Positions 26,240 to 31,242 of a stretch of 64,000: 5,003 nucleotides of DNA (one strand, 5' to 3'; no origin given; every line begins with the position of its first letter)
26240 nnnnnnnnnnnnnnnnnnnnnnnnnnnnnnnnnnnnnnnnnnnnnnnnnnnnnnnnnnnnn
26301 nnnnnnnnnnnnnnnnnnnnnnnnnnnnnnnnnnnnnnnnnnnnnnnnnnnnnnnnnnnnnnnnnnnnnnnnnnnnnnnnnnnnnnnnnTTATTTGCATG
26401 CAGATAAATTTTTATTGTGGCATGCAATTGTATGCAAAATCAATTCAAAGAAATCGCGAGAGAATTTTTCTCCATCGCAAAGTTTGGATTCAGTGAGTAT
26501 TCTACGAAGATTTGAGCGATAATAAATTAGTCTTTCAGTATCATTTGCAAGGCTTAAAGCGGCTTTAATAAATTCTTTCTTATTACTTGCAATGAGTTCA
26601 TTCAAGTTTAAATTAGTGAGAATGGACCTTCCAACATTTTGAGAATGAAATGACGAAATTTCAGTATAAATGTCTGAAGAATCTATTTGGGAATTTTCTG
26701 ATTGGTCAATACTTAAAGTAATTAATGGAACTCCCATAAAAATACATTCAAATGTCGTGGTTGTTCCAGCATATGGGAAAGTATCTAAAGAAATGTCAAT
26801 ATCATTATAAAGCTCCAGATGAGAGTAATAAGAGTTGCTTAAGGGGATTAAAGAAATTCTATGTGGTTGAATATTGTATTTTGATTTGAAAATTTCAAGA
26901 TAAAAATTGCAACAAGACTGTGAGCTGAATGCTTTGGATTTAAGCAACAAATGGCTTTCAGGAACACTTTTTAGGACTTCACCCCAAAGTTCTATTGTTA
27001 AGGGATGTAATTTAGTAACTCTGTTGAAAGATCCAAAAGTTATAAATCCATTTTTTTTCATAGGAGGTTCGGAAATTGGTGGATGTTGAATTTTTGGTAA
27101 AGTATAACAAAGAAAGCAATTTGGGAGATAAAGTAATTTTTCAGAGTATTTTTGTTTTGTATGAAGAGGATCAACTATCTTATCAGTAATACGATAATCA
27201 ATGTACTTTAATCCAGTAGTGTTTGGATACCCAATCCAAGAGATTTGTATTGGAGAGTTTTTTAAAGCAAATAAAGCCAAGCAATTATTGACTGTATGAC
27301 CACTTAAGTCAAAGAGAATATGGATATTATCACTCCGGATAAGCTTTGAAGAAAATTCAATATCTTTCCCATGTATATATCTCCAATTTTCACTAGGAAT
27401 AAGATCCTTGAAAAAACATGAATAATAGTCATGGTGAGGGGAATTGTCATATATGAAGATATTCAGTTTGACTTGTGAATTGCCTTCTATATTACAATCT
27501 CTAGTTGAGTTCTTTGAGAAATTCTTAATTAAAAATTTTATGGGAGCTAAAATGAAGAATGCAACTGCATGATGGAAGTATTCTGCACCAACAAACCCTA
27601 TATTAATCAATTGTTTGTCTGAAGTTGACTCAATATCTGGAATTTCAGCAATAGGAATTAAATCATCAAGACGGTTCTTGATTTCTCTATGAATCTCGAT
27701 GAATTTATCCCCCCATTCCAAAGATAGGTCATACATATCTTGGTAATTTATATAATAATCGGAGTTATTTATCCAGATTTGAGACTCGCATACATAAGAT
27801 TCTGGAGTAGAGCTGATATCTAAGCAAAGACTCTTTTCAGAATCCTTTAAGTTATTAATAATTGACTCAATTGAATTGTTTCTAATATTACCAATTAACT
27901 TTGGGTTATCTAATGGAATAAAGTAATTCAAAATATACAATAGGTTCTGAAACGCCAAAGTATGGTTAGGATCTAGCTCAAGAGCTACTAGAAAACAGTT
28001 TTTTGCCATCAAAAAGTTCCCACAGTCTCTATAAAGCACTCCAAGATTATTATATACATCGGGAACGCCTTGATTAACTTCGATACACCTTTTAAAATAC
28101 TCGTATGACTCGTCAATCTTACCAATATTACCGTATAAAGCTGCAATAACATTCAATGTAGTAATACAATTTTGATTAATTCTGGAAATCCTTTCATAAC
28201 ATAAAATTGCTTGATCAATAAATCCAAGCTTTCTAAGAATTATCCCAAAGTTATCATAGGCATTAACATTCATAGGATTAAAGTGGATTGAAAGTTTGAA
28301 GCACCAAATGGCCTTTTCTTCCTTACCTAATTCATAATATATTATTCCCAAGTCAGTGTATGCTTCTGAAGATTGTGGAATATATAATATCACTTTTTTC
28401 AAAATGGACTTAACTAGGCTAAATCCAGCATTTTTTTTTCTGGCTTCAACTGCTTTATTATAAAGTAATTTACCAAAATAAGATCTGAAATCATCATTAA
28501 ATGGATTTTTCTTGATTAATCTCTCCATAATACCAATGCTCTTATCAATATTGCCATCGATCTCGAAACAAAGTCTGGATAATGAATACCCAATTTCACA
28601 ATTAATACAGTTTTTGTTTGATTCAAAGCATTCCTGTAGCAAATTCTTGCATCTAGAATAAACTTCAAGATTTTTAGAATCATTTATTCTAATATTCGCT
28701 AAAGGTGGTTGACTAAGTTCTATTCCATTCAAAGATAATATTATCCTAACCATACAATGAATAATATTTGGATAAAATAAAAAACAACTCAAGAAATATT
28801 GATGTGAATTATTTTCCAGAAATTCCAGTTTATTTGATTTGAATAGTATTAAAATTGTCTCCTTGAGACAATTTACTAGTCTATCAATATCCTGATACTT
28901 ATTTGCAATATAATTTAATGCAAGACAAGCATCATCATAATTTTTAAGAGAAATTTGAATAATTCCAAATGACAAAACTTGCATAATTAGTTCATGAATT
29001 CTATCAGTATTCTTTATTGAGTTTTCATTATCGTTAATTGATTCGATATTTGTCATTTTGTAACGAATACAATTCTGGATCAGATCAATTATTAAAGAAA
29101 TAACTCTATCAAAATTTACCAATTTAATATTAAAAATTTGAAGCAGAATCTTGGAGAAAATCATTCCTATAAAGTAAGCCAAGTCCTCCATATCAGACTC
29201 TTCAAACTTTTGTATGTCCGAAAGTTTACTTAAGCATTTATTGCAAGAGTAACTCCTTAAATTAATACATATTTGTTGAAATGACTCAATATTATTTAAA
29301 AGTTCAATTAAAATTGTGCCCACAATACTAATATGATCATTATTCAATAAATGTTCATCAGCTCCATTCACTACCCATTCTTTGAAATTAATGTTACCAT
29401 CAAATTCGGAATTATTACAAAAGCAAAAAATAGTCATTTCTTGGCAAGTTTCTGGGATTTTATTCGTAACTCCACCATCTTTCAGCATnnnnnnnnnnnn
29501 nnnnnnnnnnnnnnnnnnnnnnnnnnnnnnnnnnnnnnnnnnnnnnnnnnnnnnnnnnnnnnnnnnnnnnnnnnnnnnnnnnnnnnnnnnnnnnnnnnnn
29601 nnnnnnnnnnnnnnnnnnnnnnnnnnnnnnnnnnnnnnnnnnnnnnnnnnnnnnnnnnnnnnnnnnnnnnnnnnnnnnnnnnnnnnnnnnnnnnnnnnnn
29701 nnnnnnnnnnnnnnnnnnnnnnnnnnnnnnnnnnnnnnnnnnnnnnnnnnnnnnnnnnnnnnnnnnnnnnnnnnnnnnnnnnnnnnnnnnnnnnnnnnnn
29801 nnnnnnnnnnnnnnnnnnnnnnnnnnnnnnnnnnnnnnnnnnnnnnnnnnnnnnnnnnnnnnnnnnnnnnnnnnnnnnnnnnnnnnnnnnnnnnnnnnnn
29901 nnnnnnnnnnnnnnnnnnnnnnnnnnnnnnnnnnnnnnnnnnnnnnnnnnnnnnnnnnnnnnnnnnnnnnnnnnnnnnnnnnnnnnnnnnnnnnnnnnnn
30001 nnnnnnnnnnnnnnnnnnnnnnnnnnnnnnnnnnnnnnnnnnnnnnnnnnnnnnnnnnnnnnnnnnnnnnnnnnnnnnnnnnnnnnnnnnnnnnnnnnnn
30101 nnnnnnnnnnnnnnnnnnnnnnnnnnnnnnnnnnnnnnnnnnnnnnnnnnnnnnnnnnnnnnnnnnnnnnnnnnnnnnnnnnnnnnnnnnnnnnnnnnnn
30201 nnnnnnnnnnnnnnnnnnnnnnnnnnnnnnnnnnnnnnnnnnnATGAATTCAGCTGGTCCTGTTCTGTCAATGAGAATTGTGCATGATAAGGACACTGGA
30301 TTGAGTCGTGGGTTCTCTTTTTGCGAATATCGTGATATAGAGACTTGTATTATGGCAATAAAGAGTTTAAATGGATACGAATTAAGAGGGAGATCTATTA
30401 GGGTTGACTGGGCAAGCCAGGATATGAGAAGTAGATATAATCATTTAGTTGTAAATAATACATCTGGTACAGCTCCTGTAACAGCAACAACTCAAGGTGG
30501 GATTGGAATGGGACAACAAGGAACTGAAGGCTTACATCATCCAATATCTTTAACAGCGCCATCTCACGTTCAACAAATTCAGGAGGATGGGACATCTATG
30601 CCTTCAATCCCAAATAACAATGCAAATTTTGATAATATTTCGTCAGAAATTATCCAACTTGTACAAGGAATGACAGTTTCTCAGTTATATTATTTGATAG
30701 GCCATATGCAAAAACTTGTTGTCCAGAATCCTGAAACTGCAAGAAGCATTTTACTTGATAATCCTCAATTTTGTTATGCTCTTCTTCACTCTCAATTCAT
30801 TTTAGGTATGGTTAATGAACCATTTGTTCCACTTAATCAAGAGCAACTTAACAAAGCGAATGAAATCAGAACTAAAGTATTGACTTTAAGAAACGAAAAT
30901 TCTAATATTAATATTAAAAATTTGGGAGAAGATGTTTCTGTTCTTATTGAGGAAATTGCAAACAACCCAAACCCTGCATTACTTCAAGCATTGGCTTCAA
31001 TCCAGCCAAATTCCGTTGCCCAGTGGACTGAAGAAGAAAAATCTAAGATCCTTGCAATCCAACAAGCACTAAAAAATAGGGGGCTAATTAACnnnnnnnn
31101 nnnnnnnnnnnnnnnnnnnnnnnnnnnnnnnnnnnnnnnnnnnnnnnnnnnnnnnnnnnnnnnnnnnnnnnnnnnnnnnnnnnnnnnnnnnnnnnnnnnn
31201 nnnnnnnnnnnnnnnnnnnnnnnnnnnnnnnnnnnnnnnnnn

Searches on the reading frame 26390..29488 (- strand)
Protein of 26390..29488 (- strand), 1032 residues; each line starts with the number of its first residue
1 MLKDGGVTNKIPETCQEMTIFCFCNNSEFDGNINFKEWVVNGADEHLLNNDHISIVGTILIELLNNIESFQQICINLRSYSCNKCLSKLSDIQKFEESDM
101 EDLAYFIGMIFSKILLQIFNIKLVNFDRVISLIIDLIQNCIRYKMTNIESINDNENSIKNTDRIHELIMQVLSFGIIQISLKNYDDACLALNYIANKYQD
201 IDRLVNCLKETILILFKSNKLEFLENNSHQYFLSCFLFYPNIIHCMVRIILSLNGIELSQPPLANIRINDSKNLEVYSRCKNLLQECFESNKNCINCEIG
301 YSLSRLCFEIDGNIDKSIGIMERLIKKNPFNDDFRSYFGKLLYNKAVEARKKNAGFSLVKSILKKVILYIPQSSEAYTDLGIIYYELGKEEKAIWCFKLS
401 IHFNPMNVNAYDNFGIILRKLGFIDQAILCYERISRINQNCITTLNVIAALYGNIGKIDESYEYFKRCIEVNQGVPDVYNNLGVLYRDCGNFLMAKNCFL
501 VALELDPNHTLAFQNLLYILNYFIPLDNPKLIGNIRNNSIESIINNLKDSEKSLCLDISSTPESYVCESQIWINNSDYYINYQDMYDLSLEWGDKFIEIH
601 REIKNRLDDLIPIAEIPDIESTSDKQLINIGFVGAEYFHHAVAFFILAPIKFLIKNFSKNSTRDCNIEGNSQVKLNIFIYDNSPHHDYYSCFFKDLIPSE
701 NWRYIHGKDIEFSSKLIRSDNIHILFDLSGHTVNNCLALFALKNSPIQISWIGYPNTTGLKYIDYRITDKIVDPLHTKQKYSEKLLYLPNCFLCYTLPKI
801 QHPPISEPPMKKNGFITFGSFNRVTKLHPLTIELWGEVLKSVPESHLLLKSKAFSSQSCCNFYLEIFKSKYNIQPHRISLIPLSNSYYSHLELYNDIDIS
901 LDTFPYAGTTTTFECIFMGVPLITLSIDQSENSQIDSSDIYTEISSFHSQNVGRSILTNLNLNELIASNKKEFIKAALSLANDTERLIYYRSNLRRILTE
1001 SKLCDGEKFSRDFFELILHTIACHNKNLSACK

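Call 32: search_protein_families(library=pfam, proteins=[window:26390-29488:-], max_evalue=0.01)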
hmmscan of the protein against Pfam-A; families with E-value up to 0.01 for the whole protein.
window:26390-29488:- (1032 aa): 13 families
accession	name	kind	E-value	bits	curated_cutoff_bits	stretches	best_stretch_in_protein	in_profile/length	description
PF13844.12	Glyco_transf_41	-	5.3e-40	137.6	25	2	672-793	108-229/543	Glycosyl transferase family 41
PF00515.34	TPR_1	-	4.8e-19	67.7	27.8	2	476-509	1-34/34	Tetratricopeptide repeat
PF13181.12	TPR_8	-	2.2e-17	62.1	25.7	1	477-509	2-34/34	Tetratricopeptide repeat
PF07719.23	TPR_2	-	2.8e-17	61.8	27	1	476-509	1-34/34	Tetratricopeptide repeat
PF13431.12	TPR_17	-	4.8e-16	58.1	24.4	1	464-495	1-32/34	Tetratricopeptide repeat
PF13424.12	TPR_12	-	1.1e-09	38.8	30.1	1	443-506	4-75/77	Tetratricopeptide repeat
PF13414.12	TPR_11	-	3.1e-08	33.6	26.8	1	383-422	3-42/42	TPR repeat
PF13374.12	TPR_10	-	4.3e-08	33.3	27.5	0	478-504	4-30/42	Tetratricopeptide repeat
PF13174.12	TPR_6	-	7e-05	23.7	26.3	0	301-329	8-31/33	Tetratricopeptide repeat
PF14559.12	TPR_19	-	7.6e-05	23.4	25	0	361-394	12-45/68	Tetratricopeptide repeat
PF25063.1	ARM_TT21_C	-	0.00029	21.2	35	0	448-507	101-160/209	Tetratricopeptide repeat protein 21 C-terminal ARM domain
PF10373.15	EST1_DNA_bind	-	0.0011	19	22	0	463-520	3-60/282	Est1 DNA/RNA binding domain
PF13428.12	TPR_14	-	0.0015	19.4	23.5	0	477-517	2-42/44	Tetratricopeptide repeat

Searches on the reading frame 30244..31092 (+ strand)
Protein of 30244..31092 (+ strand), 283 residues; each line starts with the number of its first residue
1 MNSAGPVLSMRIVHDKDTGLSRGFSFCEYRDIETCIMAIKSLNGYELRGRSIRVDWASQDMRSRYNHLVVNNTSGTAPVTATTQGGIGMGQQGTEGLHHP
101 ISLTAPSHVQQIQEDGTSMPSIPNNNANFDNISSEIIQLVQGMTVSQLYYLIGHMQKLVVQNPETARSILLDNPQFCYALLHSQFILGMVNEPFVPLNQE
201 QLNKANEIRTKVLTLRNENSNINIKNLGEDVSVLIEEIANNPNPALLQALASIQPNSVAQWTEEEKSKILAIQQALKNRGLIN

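Call 4: search_protein_families(library=pfam, proteins=[window:30244-31092:+], max_evalue=0.01)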
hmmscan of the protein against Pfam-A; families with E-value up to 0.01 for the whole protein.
seq(283 aa): 3 families
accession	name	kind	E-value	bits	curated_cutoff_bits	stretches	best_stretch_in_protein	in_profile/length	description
PF15861.10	partial_CstF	-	8.3e-17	61.2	27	1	221-281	4-62/62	Partial cleavage stimulation factor domain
PF14327.11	CSTF2_hinge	-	2.6e-12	47.4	27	1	133-195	15-77/81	Hinge domain of cleavage stimulation factor subunit 2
PF00076.28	RRM_1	-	1.1e-10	41.6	20.7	1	3-53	21-70/70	RNA recognition motif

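Call 8: list_cluster_members(proteins=[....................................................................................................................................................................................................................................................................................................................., window:30244-31092:+, P0001])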
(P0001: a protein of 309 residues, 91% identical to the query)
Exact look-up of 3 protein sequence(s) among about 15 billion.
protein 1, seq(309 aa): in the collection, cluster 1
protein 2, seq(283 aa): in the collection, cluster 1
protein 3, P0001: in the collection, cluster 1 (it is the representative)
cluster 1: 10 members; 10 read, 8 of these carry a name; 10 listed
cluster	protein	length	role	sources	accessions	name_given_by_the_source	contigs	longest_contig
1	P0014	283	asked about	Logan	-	-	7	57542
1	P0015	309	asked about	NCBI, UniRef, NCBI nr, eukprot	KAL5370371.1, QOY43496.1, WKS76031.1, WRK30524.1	cleavage stimulation factor subunit 2 [Cryptosporidium parvum] | RRM domain-containing protein n=1 Tax=Cryptosporidium parvum TaxID=5807 ... | Cleavage stimulation factor with RNA recognition motif domain [Cryptosporidium parvum]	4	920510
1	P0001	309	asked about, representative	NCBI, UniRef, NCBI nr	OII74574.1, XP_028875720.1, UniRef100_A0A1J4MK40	cleavage stimulation factor subunit 2 [Cryptosporidium ubiquitum] | Cleavage stimulation factor subunit 2 n=1 Tax=Cryptosporidium ubiquitum TaxID=857276 ...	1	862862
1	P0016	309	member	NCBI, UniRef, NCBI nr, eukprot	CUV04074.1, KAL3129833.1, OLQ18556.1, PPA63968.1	unnamed protein product [Cryptosporidium hominis] | Cleavage stimulation factor with RNA recognition motif domain n=2 Tax=Cryptosporidium ... | Cleavage stimulation factor subunit 2 [Cryptosporidium hominis]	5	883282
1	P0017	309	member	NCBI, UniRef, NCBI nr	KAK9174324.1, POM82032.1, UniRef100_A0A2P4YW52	Hinge domain of cleavage stimulation factor subunit 2 family protein [Cryptosporidium ... | Hinge domain of cleavage stimulation factor subunit 2 family protein n=1 ...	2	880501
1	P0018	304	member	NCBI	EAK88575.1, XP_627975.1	cleavage stimulation factor subunit 2 that has a CSF1 like RRM domain, partial ...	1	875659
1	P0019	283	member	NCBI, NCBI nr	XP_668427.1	cleavage stimulation factor [Cryptosporidium hominis TU502]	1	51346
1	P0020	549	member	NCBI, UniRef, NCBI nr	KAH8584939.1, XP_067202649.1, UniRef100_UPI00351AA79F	cleavage stimulation factor subunit 2 that has a CSF1 like RRM domain [Cryptosporidium ... | cleavage stimulation factor subunit 2 that has a CSF1 like RRM domain n=1 ...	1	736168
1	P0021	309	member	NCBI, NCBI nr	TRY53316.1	Cleavage stimulation factor with RNA recognition motif domain [Cryptosporidium tyzzeri]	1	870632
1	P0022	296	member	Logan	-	-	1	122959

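Call 17: find_encoding_contigs(protein=P0017, flank=1500, max_places=1)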
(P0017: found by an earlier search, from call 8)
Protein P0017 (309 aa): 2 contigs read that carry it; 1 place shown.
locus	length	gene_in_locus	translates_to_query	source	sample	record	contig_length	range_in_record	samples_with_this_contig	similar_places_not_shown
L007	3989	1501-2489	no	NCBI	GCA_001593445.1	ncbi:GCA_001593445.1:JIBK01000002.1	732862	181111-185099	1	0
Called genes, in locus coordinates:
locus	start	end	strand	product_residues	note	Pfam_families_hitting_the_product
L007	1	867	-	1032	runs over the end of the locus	PF00515:TPR_1 (faint), PF07719:TPR_2 (faint), PF13174:TPR_6 (faint), PF13181:TPR_8 (faint), PF13431:TPR_17 (faint), PF13414:TPR_11 (faint), PF13374:TPR_10 (faint), PF13844:Glyco_transf_41, +1 more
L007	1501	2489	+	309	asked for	PF00076:RRM_1, PF14327:CSTF2_hinge, PF15861:partial_CstF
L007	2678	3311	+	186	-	-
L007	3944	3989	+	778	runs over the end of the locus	PF04851:ResIII, PF00176:SNF2-rel_dom, PF00270:DEAD, PF18766:SWI2_SNF2 (faint), PF00271:Helicase_C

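Call 36: find_encoding_contigs(protein=P0015, flank=300, max_places=4)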
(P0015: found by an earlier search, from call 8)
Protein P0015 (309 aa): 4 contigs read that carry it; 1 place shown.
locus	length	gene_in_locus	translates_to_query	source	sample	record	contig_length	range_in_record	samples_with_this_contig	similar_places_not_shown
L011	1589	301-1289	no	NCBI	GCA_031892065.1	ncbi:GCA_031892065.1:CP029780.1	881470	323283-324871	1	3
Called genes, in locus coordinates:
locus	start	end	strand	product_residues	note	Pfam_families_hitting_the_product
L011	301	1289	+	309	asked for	PF00076:RRM_1, PF14327:CSTF2_hinge, PF15861:partial_CstF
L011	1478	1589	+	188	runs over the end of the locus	-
